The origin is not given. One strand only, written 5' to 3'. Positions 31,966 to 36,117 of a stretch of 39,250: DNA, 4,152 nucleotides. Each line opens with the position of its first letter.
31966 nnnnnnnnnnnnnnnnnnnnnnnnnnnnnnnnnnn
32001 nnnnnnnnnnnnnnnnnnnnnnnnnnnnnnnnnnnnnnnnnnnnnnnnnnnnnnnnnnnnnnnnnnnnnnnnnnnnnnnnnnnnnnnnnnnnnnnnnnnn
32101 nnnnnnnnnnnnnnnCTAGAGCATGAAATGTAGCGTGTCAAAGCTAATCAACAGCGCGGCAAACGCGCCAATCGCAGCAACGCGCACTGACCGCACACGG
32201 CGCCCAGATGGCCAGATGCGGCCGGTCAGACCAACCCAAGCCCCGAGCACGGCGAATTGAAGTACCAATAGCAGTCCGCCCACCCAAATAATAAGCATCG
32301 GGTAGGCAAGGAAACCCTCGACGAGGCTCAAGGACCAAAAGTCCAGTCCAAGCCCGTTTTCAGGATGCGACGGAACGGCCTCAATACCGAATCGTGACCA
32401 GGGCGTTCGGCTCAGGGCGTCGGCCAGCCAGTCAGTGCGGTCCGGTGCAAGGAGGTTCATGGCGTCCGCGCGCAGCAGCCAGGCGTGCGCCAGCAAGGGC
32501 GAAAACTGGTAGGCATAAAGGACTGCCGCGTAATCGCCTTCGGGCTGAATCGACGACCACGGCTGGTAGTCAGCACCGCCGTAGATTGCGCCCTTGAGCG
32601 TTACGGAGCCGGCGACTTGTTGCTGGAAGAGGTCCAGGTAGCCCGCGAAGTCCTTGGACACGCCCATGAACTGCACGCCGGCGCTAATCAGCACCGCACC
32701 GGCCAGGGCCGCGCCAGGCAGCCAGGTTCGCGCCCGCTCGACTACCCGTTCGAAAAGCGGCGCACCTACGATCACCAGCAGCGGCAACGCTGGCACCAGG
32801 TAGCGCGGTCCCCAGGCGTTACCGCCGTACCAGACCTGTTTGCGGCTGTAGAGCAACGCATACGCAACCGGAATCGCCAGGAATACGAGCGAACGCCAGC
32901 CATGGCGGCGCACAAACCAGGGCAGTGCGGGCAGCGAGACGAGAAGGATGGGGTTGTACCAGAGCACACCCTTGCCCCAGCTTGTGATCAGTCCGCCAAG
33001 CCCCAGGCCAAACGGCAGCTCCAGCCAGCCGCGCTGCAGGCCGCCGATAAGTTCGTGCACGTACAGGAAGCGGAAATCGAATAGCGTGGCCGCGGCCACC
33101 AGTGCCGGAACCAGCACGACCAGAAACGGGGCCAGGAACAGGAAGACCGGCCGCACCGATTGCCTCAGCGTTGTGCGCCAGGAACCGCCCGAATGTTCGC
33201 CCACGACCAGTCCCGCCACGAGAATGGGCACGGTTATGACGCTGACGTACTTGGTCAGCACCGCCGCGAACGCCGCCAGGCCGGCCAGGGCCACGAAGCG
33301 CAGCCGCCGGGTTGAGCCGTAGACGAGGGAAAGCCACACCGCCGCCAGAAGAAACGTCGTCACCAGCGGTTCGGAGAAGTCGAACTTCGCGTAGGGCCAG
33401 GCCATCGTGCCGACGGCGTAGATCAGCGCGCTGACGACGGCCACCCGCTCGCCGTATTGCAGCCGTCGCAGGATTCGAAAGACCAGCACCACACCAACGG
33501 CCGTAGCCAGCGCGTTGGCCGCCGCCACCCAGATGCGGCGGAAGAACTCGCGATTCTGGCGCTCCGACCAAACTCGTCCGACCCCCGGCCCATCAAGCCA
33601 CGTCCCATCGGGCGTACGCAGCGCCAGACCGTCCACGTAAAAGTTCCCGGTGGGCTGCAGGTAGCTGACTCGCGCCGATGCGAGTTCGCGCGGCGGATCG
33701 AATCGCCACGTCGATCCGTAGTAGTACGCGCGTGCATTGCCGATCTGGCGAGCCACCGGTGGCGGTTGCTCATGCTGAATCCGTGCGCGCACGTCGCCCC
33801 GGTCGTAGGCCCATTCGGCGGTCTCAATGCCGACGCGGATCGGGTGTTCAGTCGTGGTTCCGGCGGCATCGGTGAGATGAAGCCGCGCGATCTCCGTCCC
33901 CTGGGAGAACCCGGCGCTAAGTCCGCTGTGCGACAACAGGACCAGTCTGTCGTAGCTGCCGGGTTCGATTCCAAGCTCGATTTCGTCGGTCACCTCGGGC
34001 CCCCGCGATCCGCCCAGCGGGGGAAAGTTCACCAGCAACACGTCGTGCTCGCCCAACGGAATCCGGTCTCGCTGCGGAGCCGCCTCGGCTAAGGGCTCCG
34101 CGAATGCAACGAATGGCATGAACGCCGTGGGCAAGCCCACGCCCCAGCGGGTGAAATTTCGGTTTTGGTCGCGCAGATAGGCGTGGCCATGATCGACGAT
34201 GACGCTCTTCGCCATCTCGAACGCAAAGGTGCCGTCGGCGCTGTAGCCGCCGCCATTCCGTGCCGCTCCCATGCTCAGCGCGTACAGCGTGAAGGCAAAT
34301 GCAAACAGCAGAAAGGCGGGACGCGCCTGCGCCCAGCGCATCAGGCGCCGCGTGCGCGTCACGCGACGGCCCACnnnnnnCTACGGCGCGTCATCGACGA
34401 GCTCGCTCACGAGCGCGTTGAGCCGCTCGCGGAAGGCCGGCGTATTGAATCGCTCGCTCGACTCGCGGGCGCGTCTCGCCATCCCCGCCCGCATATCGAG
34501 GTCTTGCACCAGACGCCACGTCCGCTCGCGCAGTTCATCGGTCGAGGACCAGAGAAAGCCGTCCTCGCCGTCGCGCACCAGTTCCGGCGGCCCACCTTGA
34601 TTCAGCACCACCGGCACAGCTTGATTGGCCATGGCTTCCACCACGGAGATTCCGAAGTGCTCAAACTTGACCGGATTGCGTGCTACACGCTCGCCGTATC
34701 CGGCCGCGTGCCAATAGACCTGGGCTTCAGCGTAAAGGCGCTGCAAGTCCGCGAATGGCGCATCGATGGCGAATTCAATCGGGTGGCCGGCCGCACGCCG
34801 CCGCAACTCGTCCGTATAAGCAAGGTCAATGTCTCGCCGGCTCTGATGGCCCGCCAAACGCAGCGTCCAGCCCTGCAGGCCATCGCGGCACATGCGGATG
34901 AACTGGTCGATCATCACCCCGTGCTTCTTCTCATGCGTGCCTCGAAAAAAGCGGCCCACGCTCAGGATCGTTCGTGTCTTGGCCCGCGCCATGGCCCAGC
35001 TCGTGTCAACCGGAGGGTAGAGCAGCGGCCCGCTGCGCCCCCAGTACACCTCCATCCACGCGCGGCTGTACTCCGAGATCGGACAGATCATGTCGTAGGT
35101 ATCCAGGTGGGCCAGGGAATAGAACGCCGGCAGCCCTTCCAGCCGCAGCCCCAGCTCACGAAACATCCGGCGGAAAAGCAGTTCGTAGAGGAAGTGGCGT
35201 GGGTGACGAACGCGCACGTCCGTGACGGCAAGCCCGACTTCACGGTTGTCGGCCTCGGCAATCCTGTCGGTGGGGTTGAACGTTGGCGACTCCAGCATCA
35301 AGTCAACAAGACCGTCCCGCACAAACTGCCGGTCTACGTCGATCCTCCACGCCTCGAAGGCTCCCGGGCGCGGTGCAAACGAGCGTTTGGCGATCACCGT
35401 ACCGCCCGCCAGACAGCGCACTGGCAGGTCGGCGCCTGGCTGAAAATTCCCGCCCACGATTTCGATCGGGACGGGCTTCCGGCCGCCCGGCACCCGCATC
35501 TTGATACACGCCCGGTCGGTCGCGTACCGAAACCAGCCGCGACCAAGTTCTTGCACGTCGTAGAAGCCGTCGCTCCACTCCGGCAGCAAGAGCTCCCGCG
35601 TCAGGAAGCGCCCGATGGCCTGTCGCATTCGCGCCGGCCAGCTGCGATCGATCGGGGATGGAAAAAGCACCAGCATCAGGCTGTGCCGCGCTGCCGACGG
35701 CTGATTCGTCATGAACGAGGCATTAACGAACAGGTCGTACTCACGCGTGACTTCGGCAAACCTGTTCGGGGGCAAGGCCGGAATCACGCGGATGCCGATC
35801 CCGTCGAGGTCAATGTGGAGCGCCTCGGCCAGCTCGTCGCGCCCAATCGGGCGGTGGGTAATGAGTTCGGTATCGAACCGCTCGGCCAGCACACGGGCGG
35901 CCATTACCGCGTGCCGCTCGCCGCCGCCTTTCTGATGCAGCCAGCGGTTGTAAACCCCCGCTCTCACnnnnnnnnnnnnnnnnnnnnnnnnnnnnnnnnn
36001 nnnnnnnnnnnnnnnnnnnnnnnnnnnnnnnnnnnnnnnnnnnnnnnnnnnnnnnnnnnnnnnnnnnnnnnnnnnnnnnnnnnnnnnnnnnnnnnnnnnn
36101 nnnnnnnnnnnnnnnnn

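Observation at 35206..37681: The same ~120-aa beta-rich module recurs in three adjacent proteins: ABC ATPase C-terminus, GT2 insert and GT4 insert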

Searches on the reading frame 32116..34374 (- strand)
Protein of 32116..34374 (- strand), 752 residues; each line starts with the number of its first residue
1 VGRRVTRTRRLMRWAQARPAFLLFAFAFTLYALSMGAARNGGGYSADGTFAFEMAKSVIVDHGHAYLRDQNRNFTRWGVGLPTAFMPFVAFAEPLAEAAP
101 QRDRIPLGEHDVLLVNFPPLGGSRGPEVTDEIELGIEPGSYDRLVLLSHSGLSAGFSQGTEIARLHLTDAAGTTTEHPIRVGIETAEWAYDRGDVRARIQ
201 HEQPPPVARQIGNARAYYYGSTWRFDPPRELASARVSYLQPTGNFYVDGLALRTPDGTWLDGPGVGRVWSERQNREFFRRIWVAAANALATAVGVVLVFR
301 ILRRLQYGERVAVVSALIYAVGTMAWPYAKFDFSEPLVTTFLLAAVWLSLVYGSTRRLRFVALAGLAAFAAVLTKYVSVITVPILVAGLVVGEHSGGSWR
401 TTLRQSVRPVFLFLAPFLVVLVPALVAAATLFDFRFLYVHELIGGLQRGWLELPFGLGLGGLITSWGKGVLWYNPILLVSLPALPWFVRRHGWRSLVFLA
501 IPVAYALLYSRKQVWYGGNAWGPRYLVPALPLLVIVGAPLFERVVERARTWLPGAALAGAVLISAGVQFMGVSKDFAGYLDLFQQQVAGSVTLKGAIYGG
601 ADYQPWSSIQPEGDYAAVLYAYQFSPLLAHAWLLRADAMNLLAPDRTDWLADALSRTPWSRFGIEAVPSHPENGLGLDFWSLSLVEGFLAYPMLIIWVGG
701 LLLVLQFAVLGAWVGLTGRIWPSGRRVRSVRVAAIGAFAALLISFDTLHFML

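Call 3: search_protein_families(library=pfam, proteins=[window:32116-34374:-], max_evalue=0.01)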
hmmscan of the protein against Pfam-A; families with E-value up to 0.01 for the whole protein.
window:32116-34374:- (752 aa): 3 families
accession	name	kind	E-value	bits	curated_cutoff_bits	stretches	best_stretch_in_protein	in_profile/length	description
PF13231.12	PMT_2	-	1.4e-06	29.1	26.1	1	284-418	25-155/160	Dolichyl-phosphate-mannose-protein mannosyltransferase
PF02366.24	PMT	-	0.00016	21.7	22.7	1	279-429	81-235/245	Dolichyl-phosphate-mannose-protein mannosyltransferase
PF20237.3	DUF6594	-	0.00082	19.8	30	0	198-373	93-237/238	Family of unknown function (DUF6594)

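Call 7: search_protein_families(library=ncbifam, proteins=[window:32116-34374:-], max_evalue=0.1)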
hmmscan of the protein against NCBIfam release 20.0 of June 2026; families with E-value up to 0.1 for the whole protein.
window:32116-34374:- (752 aa): 2 families
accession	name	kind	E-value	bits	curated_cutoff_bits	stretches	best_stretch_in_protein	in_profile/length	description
NF047440.1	LA3751_2_3_fam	subfamily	3.8e-07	29.3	200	1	278-563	96-375/460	LA_3751/LA_3752 family putative glycosyltransferase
NF009784.2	PRK13279.1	equivalog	0.0028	16.3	567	1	283-387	83-191/539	lipid IV(A) 4-amino-4-deoxy-L-arabinosyltransferase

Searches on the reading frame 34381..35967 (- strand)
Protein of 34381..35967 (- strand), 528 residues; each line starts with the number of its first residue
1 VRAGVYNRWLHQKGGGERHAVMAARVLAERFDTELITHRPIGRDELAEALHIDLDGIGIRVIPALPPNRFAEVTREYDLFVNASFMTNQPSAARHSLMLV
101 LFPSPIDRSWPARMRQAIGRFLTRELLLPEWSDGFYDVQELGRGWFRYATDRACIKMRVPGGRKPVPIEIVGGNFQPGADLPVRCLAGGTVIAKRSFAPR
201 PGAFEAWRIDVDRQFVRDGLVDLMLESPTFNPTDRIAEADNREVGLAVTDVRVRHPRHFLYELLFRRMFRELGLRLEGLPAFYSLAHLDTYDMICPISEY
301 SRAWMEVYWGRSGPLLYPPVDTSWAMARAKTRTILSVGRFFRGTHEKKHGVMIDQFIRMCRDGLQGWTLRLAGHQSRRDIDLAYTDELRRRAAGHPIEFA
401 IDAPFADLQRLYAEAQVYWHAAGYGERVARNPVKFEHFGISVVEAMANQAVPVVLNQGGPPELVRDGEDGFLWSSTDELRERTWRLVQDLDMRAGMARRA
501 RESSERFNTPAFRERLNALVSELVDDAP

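Call 3: search_protein_families(library=pfam, proteins=[window:34381-35967:-], max_evalue=0.01)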
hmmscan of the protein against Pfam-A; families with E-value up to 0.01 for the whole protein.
window:34381-35967:- (528 aa): 3 families
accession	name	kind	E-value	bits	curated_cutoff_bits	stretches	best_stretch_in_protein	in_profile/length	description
PF00534.26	Glycos_transf_1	-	2.6e-15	56.8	26.4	1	330-502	14-171/172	Glycosyl transferases group 1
PF13692.12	Glyco_trans_1_4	-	1.8e-14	54.6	27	1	332-489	2-142/142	Glycosyl transferases group 1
PF13524.12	Glyco_trans_1_2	-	0.0029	18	25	1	366-511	14-136/144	Glycosyl transferase-like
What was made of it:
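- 34381..35967 (-): GT4 (GT-B) glycosyltransferase gene, 528 aa. Pfam Glycos_transf_1 aa 330-502 (call 3).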

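Call 7: search_protein_families(library=ncbifam, proteins=[window:34381-35967:-], max_evalue=0.1)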
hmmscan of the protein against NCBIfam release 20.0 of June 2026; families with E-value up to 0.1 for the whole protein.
window:34381-35967:- (528 aa): 15 families
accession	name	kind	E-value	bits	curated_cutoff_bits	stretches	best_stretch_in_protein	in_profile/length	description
TIGR03999.1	thiol_BshA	equivalog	1.8e-09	37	273.7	1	434-516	281-366/375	N-acetyl-alpha-D-glucosaminyl L-malate synthase BshA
NF038229.1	Glyco4_Geo_Pelo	equivalog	3e-07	29.8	400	1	431-522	243-335/338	GPMC system family 4 glycosyltransferase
NF041876.1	EPS_EpsE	equivalog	2.7e-06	26.9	400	1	436-504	306-376/389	exopolysaccharide biosynthesis GT4 family glycosyltransferase EpsE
TIGR02470.1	sucr_synth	equivalog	0.00024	19.4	810.4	1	431-476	649-694/784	sucrose synthase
NF041139.1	TreT_Thcocales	equivalog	0.00038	19.4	775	1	436-504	324-392/412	trehalose synthase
NF041010.1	glycosy_Agl16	equivalog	0.00094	18.1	575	1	436-522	264-350/352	glycosylation protein Agl16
TIGR03449.1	mycothiol_MshA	equivalog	0.0027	16.7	462.5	1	432-518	310-398/406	D-inositol-3-phosphate glycosyltransferase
TIGR02149.1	glgA_Coryne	subfamily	0.0028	16.9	302.4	1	432-478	290-336/391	glycogen synthase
NF049988.1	MGlcDAGSynMgs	equivalog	0.005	16.2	400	1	433-526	297-390/398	alpha-monoglucosyldiacylglycerol synthase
TIGR03088.1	stp2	hypoth_equivalog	0.0054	15.8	409.05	1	439-511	286-361/374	TIGR03088 family PEP-CTERM/XrtA system glycosyltransferase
NF041879.1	EPS_EpsH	equivalog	0.0091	14.7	800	1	434-502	321-394/431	exopolysaccharide biosynthesis glycosyltransferase EpsH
TIGR02472.1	sucr_P_syn_N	equivalog_domain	0.011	14.6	576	1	426-477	341-392/439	sucrose-phosphate synthase, putative, glycosyltransferase domain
TIGR04063.1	stp3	hypoth_equivalog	0.016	14.1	442.05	1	443-501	312-372/397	TIGR04063 family PEP-CTERM/XrtA system glycosyltransferase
NF047880.1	glyco_SdgA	exception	0.019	13.6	800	1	434-513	398-480/488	serine-aspartate repeat adhesin O-glycosyltransferase SdgA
NF001901.0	PRK00654.1-5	equivalog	0.066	11.7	649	1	432-478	397-445/502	glycogen synthase GlgA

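Call 9: find_homologous_proteins(query=window:34381-35967:-, max_evalue=0.00001)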
Query window:34381-35967:- (528 aa): 1316 proteins with E <= 0.00001 among 8000 candidates; the best 120 are listed.
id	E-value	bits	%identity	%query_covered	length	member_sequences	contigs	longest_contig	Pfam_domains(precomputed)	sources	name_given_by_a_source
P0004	0.0e+0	1132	92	100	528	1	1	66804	PF00534.27,PF13692.13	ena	-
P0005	0.0e+0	1127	92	100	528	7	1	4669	PF00534.27,PF13692.13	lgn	-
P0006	0.0e+0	1126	92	100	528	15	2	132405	PF00534.27,PF13692.13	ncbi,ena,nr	ncbi:MAG: glycosyltransferase [Chloroflexota bacterium]|nr:glycosyltransferase [Chloroflexota bacter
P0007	0.0e+0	1071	87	100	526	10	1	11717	PF00534.27,PF13692.13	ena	-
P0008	0.0e+0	1064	86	100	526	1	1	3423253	PF00534.27,PF13692.13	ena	-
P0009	0.0e+0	1063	86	100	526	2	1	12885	PF00534.27,PF13692.13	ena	-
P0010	0.0e+0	1062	86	100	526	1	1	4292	PF00534.27,PF13692.13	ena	-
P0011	0.0e+0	1058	86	99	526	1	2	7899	PF00534.27,PF13692.13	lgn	-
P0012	0.0e+0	1015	82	99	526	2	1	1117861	PF00534.27,PF13692.13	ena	-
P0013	7.8e-294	993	80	99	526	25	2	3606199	PF00534.27,PF13692.13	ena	-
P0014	4.2e-290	981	78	99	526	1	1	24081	PF00534.27,PF13692.13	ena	-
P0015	3.1e-288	975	78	99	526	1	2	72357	PF00534.27,PF13692.13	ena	-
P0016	1.1e-285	967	77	99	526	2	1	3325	PF00534.27,PF13692.13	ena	-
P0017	6.9e-284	961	77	99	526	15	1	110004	PF00534.27,PF13692.13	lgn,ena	-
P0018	1.3e-283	960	77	99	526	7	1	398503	PF00534.27,PF13692.13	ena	-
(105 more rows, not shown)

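Call 67: search_solved_structures(query=window:34381-35967:-, max_evalue=0.001, show_alignments=1)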
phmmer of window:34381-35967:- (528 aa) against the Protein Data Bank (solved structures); distinct sequences matched with E-value up to 0.001: 2.
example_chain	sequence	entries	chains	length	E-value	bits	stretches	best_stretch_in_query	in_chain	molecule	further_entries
2jjm_A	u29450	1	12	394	0.0004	22.4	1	436-510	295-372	GLYCOSYL TRANSFERASE, GROUP 1 FAMILY PROTEIN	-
3mbo_A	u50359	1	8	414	0.00044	22.3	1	436-510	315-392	Glycosyltransferase, group 1 family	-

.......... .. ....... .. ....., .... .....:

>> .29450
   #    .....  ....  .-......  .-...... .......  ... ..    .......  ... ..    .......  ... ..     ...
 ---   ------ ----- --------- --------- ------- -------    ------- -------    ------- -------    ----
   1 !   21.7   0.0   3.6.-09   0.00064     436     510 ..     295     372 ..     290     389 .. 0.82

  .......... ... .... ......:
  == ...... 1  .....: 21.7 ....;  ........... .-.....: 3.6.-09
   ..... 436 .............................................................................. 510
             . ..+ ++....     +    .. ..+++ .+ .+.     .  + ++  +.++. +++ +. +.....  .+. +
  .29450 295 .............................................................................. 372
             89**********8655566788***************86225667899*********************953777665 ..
